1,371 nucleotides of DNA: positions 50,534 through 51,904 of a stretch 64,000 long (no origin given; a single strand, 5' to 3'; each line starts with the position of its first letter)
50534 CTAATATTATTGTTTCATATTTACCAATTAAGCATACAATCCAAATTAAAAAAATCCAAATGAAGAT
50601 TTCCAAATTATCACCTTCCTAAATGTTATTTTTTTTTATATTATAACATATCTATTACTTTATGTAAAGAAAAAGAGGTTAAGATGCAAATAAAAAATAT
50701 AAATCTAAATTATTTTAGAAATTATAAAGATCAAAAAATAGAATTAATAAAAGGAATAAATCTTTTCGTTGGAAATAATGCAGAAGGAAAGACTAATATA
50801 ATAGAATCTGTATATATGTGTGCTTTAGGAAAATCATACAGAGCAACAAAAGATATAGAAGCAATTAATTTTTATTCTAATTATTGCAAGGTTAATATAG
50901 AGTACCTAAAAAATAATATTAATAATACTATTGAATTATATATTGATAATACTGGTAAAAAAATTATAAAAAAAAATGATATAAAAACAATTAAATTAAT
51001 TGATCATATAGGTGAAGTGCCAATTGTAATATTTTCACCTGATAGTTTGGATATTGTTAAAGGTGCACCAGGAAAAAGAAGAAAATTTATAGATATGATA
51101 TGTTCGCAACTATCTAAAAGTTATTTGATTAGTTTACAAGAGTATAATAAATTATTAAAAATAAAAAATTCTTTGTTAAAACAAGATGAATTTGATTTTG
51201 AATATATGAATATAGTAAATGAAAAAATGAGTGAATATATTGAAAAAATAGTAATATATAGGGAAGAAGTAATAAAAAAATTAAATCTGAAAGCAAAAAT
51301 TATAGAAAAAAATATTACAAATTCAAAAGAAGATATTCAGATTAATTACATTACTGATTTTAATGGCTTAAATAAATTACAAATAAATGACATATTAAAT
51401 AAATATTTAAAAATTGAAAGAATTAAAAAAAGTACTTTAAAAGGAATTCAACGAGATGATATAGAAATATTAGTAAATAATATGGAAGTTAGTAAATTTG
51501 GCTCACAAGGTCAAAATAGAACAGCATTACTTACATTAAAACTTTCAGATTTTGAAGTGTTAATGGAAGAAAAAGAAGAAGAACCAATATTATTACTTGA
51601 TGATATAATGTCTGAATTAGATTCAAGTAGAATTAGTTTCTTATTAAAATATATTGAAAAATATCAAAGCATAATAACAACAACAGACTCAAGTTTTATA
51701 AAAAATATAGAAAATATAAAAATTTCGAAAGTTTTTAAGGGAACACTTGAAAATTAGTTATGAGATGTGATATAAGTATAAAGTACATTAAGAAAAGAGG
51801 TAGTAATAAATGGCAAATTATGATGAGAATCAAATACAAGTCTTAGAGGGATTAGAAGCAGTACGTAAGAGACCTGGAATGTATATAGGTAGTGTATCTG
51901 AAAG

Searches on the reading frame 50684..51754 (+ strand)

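Call 88: search_protein_families(library=pfam, proteins=[window:50684-51754:+], max_evalue=0.0001)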
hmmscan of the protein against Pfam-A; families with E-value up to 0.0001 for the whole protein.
window:50684-51754:+ (357 aa): 2 families
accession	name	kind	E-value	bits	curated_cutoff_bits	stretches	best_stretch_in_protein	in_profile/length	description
PF02463.25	SMC_N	-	2.5e-12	47.2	40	2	3-75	2-84/220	RecF/RecN/SMC N terminal domain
PF13476.12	AAA_23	-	1.3e-08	36.2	27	1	6-219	2-194/201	AAA domain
